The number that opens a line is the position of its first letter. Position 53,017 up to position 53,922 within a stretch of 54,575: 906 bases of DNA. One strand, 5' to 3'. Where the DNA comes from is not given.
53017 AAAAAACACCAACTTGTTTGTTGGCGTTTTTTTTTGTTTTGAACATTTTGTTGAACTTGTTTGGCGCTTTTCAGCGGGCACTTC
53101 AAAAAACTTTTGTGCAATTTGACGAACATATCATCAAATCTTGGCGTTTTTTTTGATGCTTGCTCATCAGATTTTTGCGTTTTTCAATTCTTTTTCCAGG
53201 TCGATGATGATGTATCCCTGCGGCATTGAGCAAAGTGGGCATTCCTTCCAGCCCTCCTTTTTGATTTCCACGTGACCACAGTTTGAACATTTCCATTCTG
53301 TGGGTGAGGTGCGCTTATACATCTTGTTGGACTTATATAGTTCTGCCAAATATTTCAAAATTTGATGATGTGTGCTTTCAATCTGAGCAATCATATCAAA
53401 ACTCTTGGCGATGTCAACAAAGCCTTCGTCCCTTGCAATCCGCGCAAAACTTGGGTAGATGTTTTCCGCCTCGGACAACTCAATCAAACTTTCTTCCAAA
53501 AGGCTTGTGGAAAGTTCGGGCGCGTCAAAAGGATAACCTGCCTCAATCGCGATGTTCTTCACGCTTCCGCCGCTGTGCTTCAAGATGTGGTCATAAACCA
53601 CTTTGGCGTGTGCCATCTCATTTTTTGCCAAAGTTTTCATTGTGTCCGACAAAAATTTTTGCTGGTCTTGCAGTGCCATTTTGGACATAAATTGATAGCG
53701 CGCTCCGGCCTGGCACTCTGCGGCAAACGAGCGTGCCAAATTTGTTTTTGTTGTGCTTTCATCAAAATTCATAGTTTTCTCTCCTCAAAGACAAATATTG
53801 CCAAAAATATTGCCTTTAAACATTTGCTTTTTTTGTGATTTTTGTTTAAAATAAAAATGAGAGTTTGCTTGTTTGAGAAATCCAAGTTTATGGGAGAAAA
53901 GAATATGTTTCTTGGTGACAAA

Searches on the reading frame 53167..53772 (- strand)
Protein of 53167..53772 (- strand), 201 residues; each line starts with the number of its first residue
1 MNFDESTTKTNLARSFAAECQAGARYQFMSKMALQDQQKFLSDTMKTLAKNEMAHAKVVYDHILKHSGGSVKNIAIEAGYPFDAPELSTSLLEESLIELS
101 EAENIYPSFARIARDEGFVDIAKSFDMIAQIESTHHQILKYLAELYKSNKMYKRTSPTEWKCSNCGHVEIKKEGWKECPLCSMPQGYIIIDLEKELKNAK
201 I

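Call 97: search_protein_families(library=pfam, proteins=[window:53167-53772:-], max_evalue=0.00001)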
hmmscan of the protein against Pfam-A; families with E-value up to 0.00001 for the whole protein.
window:53167-53772:- (201 aa): 1 family
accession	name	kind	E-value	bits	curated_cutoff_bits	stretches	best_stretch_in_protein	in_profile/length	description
PF02915.23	Rubrerythrin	-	6.3e-23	82.1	22.8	2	11-142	2-136/137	Rubrerythrin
